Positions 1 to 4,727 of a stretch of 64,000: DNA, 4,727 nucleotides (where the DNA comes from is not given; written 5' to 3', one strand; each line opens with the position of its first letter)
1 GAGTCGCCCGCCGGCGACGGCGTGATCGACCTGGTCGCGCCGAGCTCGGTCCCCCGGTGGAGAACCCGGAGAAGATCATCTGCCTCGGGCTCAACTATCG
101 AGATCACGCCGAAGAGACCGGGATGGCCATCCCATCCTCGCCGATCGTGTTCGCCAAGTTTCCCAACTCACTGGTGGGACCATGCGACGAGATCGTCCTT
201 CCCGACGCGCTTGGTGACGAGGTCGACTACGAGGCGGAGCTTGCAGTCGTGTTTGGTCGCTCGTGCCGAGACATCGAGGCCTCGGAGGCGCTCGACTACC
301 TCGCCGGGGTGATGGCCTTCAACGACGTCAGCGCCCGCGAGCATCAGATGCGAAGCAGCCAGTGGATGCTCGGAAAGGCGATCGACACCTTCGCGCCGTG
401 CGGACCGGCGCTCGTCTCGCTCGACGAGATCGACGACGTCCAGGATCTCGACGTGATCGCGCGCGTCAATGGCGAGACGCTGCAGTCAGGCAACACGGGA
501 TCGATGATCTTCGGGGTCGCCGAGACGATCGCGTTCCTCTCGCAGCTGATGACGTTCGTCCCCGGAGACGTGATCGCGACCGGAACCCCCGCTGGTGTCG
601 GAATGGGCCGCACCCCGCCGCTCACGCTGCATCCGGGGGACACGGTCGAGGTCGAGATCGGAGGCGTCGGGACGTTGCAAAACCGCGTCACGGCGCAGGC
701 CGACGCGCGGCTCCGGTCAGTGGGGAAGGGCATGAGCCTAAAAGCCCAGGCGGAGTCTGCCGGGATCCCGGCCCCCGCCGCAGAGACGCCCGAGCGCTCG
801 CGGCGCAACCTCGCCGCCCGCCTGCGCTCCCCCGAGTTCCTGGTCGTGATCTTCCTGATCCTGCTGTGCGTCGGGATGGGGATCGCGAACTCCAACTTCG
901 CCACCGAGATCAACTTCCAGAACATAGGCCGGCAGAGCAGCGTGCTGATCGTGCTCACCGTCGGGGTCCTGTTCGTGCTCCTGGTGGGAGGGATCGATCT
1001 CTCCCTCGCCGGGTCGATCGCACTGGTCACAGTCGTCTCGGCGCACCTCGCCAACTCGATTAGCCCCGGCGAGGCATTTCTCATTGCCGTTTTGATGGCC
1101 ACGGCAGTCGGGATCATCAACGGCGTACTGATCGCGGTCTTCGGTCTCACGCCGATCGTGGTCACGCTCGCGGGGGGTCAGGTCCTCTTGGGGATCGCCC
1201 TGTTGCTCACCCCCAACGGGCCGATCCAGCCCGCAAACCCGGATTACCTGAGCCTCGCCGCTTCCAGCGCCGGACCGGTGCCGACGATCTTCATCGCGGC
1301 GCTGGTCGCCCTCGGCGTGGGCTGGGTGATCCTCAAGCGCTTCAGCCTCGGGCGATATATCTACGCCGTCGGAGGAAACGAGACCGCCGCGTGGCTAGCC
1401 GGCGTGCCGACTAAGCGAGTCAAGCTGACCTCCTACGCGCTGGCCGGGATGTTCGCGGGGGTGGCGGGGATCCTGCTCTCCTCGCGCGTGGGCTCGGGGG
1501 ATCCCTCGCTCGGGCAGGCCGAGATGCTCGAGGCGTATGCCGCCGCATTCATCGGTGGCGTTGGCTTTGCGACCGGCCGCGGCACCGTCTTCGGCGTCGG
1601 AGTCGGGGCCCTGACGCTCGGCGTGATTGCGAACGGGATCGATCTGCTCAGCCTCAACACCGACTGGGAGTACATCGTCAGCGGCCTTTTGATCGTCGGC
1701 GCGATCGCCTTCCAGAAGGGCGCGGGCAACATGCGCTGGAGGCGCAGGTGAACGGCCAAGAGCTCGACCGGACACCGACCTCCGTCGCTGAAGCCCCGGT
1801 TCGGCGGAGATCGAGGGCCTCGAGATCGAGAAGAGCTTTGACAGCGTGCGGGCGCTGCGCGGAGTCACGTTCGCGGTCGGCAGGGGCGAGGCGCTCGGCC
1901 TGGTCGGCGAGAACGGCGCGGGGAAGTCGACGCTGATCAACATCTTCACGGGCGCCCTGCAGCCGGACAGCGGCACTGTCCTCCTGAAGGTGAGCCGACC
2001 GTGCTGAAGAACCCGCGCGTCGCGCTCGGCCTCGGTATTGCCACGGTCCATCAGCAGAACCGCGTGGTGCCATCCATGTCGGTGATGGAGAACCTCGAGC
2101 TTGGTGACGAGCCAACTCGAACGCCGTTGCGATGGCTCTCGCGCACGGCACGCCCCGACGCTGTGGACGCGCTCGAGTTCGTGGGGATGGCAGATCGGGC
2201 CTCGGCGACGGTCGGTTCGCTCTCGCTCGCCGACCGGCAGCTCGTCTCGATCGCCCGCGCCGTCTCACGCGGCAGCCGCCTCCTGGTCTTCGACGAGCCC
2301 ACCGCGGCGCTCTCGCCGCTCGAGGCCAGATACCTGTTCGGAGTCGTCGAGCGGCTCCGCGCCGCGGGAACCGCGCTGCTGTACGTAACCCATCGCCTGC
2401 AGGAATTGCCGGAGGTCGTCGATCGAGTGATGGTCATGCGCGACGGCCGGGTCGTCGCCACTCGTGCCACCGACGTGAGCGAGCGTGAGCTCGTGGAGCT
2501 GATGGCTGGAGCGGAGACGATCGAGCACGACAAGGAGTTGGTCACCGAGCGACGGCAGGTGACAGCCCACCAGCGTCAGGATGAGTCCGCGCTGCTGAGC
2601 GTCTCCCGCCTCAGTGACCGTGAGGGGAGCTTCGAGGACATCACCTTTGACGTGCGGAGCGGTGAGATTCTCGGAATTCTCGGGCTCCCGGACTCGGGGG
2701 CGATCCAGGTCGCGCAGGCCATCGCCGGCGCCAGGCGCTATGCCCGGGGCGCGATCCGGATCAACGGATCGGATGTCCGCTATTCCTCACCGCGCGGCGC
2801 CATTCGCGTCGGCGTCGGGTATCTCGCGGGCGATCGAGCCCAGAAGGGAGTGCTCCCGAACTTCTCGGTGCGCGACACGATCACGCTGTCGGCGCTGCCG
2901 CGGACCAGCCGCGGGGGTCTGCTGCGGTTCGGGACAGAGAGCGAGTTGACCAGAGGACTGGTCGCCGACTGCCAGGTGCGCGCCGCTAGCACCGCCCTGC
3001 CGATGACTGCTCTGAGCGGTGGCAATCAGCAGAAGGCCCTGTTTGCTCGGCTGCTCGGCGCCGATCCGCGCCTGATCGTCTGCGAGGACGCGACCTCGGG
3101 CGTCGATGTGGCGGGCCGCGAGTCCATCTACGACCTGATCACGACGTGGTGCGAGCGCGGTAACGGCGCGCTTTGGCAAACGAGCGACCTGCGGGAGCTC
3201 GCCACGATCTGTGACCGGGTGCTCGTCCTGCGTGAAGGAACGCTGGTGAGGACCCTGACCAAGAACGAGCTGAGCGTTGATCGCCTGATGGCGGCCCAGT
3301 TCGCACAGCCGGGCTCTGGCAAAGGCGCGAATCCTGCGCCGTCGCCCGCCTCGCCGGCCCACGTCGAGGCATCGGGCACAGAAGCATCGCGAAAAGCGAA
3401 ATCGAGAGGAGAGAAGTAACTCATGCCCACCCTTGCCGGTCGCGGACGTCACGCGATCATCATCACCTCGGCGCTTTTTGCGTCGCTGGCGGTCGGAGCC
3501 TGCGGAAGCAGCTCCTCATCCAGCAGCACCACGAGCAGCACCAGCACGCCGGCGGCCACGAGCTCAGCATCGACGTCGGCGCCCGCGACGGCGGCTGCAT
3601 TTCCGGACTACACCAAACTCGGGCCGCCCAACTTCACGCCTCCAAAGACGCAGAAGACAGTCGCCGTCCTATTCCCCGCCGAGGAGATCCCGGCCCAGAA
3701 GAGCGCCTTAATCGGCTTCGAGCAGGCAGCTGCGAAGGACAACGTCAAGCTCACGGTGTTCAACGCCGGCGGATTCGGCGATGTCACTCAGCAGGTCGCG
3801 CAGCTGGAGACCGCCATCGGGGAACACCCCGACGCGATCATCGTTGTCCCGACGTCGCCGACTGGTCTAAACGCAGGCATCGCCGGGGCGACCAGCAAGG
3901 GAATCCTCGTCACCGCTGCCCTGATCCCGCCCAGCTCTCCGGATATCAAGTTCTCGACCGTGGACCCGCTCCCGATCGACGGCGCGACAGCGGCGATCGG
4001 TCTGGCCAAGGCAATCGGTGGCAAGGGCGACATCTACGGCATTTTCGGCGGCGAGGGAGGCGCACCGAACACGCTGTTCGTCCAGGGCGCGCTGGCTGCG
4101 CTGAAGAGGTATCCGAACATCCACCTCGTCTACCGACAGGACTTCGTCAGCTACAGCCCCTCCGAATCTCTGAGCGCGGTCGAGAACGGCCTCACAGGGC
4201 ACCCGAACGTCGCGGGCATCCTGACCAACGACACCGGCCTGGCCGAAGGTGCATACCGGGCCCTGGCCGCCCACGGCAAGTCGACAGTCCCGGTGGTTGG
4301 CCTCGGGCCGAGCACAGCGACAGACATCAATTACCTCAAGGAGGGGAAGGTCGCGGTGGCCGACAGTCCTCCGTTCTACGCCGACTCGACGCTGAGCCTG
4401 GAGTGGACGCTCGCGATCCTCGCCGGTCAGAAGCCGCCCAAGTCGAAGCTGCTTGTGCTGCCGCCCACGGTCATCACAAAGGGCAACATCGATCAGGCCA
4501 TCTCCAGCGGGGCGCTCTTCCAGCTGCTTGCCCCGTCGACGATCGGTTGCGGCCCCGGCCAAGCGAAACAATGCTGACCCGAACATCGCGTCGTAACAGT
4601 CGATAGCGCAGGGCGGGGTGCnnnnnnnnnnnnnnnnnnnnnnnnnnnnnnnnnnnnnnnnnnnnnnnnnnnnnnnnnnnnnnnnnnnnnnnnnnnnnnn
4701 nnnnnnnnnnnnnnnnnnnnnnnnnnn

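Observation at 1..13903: Self-contained catabolic island for an unknown hydroxylated aromatic or heterocyclic substrate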

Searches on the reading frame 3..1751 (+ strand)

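Call 4: search_protein_families(library=pfam, proteins=[window:3-1751:+], max_evalue=0.01)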
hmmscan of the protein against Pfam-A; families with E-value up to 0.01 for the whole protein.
window:3-1751:+ (582 aa): 2 families
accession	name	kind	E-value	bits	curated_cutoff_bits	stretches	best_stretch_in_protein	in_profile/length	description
PF01557.24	FAA_hydrolase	-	4.1e-71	239.5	23.9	1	24-229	1-213/214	Fumarylacetoacetate (FAA) hydrolase C-terminal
PF02653.21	BPD_transp_2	-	1.4e-34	119.9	26.8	1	307-567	4-268/269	Branched-chain amino acid transport system / permease component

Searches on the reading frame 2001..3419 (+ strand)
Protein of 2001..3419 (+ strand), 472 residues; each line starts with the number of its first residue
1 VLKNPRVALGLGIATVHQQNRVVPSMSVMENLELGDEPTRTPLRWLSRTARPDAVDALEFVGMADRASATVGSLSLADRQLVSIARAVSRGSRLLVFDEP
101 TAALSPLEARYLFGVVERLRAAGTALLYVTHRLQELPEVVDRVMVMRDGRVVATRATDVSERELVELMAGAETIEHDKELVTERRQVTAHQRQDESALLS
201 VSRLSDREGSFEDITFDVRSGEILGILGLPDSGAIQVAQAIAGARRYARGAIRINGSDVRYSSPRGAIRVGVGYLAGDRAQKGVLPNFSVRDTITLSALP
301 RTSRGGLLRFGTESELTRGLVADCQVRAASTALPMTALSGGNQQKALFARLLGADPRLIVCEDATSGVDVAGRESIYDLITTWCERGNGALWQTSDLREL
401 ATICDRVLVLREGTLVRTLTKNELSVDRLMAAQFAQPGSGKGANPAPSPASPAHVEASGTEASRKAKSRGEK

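Call 4: search_protein_families(library=pfam, proteins=[window:2001-3419:+], max_evalue=0.01)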
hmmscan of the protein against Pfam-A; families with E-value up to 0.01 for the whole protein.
window:2001-3419:+ (472 aa): 1 family
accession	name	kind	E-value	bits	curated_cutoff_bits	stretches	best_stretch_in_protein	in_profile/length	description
PF00005.33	ABC_tran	-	2.8e-23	83.5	25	2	212-365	2-136/137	ABC transporter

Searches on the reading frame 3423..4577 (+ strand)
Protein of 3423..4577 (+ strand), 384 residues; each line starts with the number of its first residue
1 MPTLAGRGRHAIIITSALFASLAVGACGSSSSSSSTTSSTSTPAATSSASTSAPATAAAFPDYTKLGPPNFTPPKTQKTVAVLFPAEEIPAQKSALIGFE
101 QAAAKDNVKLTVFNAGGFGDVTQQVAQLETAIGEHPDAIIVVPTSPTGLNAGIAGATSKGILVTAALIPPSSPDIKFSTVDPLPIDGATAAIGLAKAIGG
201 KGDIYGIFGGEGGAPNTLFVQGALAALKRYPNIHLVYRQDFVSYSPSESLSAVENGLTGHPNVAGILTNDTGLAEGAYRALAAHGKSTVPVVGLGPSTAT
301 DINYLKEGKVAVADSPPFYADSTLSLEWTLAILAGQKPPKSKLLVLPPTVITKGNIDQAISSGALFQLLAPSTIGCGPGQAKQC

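Call 4: search_protein_families(library=pfam, proteins=[window:3423-4577:+], max_evalue=0.01)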
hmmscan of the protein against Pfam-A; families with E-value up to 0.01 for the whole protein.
window:3423-4577:+ (384 aa): 1 family
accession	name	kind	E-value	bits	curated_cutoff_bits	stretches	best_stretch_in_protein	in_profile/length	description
PF13407.12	Peripla_BP_4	-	1.6e-37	129.9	35.1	1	80-336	1-257/258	Periplasmic binding protein domain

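Call 14: search_protein_families(library=ncbifam, proteins=[window:3423-4577:+], max_evalue=0.001)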
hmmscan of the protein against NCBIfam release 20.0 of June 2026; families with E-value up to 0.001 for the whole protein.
window:3423-4577:+ (384 aa): 6 families
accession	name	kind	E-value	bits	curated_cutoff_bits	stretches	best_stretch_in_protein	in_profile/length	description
NF007254.0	PRK09701.1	equivalog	2e-10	40.4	335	1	94-296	41-251/311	D-allose transporter substrate-binding protein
TIGR02634.1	xylF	equivalog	2.1e-08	34.1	389.55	1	103-297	24-220/302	D-xylose ABC transporter substrate-binding protein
NF007680.0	PRK10355.1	equivalog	7e-08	32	504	1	109-288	55-237/331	D-xylose ABC transporter substrate-binding protein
NF008185.0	PRK10936.1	equivalog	1e-07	31.2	200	1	98-149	68-119/346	TMAO reductase system periplasmic protein TorT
NF007936.0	PRK10653.1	equivalog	4.4e-06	26.2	337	1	247-313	192-259/295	ribose ABC transporter substrate-binding protein RbsB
TIGR02955.1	TMAO_TorT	equivalog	7.3e-06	25.4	310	1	98-155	20-77/295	TMAO reductase system periplasmic protein TorT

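Call 50: search_solved_structures(query=window:3423-4577:+, max_evalue=0.00001)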
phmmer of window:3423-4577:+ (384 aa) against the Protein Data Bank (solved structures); distinct sequences matched with E-value up to 0.00001: 36.
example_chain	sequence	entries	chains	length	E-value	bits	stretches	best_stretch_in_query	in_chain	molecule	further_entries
4rs3_A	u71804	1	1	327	4.9e-20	75.4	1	98-361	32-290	ABC transporter, carbohydrate uptake transporter-2 (CUT2) family, periplasmic sugar-bindin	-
5hko_A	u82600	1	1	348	5.5e-20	75.2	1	98-361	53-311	ABC transporter, carbohydrate uptake transporter-2 (CUT2) family, periplasmic sugar-bindin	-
7x0p_A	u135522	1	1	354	5.6e-20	75.2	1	23-319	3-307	CbpD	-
4rsm_A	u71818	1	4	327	5.6e-19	71.9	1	101-361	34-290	Periplasmic binding protein/LacI transcriptional regulator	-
5ibq_A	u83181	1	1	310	2.1e-15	60.1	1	67-354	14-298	Probable ribose ABC transporter, substrate-binding protein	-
2ioy_A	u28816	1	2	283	3.9e-15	59.3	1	98-356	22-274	Periplasmic sugar-binding protein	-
4ry0_A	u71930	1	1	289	5.8e-15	58.7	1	79-354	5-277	Probable ribose ABC transporter, substrate-binding protein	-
5dte_A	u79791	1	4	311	1.7e-12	50.6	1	98-339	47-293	Monosaccharide-transporting ATPase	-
4pe6_A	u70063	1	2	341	7.9e-12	48.4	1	108-342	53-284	Putative ABC transporter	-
4yv7_A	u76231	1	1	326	5.2e-11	45.7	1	111-339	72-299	Periplasmic binding protein/LacI transcriptional regulator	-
4rwe_A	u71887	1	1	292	1e-10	44.8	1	103-357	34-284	Sugar-binding transport protein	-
4ry9_A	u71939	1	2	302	3e-09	39.9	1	111-366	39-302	Periplasmic binding protein/LacI transcriptional regulator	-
4yo7_A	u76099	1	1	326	3.3e-09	39.8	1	116-315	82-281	Sugar ABC transporter (Sugar-binding protein)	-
4kq9_A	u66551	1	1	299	1.6e-08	37.5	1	120-365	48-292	Ribose ABC transporter, substrate binding protein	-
2fn8_A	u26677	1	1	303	2.3e-08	37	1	222-362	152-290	ribose ABC transporter, periplasmic ribose-binding protein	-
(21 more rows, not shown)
